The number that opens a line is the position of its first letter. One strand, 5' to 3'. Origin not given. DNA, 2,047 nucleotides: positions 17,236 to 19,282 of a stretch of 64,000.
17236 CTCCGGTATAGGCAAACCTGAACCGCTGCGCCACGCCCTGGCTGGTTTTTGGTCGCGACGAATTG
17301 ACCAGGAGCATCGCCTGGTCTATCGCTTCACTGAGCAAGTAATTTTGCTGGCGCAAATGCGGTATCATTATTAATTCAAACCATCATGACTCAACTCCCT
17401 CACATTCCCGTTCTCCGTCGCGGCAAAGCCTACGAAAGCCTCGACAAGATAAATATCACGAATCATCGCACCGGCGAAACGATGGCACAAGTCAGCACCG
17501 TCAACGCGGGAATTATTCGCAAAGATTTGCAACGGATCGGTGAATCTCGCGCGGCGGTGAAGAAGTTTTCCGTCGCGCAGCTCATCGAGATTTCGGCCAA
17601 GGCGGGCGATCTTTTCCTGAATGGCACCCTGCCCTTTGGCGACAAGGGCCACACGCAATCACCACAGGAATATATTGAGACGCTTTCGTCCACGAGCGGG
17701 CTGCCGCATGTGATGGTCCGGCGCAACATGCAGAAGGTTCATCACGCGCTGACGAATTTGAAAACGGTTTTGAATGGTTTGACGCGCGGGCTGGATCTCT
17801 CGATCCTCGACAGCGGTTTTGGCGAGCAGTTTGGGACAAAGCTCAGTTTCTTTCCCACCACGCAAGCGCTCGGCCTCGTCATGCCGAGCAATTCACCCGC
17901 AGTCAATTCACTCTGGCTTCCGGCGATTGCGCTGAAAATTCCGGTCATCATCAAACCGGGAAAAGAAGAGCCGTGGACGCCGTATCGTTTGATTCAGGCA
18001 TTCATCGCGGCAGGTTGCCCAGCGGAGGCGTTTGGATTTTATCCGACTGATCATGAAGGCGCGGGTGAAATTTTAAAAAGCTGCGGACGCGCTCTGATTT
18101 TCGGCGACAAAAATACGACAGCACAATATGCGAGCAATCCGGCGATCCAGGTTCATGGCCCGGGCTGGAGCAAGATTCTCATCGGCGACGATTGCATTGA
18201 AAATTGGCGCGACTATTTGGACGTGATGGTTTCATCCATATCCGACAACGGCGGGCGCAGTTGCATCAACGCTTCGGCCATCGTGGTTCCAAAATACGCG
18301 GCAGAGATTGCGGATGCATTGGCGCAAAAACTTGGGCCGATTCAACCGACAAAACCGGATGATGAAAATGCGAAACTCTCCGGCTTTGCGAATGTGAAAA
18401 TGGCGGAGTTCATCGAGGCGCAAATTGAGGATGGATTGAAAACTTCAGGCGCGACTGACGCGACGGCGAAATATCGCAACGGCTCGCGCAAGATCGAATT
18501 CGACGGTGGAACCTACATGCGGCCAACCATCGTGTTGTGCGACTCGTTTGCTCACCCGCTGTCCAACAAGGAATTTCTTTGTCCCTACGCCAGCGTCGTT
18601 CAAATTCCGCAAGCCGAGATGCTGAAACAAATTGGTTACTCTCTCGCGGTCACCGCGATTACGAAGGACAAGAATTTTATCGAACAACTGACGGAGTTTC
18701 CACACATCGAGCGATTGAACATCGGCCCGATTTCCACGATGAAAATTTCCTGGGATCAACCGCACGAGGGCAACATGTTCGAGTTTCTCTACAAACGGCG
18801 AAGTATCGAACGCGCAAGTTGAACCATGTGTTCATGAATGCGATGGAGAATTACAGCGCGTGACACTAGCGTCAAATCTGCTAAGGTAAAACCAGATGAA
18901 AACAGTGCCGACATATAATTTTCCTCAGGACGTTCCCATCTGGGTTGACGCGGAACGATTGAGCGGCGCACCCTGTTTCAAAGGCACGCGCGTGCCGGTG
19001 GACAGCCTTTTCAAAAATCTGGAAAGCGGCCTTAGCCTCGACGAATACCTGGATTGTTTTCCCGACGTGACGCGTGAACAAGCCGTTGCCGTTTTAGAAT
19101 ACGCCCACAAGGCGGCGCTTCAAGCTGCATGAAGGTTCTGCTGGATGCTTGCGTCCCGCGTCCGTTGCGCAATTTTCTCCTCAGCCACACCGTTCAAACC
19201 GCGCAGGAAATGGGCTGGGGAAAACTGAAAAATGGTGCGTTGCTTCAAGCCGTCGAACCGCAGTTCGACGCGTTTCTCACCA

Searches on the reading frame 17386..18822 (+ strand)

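Call 53: search_protein_families(library=pfam, proteins=[window:17386-18822:+], max_evalue=0.01)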
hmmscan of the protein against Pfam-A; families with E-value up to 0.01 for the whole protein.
window:17386-18822:+ (478 aa): 1 family
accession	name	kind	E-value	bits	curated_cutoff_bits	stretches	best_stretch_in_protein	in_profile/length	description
PF00171.27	Aldedh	-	4.3e-16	59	23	1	162-429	130-405/461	Aldehyde dehydrogenase family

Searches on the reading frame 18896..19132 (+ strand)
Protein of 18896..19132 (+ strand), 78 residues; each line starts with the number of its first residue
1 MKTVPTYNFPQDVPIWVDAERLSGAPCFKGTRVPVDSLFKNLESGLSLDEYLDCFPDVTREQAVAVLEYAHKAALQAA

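Call 53: search_protein_families(library=pfam, proteins=[window:18896-19132:+], max_evalue=0.01)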
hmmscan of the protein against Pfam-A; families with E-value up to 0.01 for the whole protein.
window:18896-19132:+ (78 aa): 1 family
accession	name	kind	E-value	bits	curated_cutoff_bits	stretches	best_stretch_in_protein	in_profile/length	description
PF04255.20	DUF433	-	3.8e-18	65.5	23.6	1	16-70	2-56/56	Protein of unknown function (DUF433)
